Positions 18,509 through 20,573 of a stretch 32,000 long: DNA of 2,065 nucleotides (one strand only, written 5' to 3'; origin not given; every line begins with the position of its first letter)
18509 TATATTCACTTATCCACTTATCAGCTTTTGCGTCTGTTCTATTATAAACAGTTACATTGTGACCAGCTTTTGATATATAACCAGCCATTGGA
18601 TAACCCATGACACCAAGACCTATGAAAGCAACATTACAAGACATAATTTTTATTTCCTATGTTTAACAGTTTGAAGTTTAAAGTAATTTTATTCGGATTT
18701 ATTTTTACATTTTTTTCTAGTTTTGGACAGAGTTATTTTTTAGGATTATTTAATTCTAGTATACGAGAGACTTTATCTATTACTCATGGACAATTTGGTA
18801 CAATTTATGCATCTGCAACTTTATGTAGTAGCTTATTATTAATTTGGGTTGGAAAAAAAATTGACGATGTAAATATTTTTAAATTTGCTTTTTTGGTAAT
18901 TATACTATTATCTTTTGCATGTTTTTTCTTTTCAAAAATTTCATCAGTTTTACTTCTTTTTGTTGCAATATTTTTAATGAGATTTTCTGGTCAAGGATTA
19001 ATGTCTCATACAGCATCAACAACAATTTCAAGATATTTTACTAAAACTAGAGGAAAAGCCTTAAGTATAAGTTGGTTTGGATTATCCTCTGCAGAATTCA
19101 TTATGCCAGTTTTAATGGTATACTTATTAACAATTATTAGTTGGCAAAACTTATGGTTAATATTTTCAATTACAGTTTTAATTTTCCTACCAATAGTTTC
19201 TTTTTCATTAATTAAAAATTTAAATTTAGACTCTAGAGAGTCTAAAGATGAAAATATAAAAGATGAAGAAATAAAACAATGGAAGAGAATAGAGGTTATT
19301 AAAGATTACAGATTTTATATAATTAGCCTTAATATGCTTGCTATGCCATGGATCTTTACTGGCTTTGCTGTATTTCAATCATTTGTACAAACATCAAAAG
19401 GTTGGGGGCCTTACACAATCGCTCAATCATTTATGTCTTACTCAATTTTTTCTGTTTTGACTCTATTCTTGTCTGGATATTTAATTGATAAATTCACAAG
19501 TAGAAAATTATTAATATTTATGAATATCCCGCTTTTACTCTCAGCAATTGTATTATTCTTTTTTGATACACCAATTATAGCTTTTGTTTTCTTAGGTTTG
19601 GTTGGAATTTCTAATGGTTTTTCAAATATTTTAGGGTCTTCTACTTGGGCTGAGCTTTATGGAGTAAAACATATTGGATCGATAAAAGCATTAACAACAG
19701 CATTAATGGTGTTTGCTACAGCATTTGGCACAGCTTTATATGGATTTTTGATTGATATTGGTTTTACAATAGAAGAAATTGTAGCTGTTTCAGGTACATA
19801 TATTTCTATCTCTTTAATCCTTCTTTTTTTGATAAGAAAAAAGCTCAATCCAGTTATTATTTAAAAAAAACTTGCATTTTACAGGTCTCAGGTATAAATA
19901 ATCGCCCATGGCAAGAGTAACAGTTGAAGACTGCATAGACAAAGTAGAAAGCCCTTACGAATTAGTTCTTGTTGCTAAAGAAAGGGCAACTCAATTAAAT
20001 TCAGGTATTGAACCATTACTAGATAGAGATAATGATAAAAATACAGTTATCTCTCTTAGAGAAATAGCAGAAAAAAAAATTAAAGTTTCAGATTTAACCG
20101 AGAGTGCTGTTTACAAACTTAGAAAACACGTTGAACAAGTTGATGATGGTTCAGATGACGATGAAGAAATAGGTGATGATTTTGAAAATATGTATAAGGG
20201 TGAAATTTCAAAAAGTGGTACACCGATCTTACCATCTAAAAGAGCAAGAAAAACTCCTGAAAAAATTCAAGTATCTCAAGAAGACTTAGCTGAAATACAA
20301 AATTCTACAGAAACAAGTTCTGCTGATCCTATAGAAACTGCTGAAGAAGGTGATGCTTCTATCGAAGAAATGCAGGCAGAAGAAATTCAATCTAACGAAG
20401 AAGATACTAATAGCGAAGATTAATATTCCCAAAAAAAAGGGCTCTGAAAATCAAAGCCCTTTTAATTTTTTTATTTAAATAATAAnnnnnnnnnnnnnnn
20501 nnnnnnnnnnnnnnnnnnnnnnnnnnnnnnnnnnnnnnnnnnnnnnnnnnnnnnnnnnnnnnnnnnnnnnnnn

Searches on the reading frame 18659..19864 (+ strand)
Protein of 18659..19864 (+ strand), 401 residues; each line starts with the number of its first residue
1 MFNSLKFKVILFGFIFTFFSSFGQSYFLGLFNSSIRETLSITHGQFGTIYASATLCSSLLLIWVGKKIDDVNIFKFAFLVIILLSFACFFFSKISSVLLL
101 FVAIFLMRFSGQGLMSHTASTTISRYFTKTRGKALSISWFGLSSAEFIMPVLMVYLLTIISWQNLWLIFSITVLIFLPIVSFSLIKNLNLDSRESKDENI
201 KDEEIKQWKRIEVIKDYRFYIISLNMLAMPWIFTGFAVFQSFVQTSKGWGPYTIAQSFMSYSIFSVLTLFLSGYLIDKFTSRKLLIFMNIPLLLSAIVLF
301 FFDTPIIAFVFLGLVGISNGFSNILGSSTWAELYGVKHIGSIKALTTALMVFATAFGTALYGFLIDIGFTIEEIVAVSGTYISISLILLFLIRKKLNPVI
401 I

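Call 45: search_protein_families(library=pfam, proteins=[window:18659-19864:+], max_evalue=0.00001)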
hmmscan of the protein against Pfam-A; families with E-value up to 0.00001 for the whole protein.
window:18659-19864:+ (401 aa): 1 family
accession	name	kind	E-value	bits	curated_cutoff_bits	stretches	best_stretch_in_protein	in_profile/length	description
PF07690.21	MFS_1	-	1.7e-36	126.3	33.4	2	14-357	2-346/347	Major Facilitator Superfamily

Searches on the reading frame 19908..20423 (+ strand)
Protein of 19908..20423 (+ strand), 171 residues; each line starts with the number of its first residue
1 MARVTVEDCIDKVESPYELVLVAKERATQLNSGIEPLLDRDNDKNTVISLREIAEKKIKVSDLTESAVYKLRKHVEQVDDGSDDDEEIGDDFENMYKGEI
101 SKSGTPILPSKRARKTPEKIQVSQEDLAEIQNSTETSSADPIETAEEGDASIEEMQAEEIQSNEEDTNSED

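Call 45: search_protein_families(library=pfam, proteins=[window:19908-20423:+], max_evalue=0.00001)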
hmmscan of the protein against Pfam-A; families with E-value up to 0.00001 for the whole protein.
window:19908-20423:+ (171 aa): 1 family
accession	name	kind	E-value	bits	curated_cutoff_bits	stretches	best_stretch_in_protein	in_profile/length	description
PF01192.27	RNA_pol_Rpb6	-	2.3e-16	60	26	1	8-59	1-52/53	RNA polymerase Rpb6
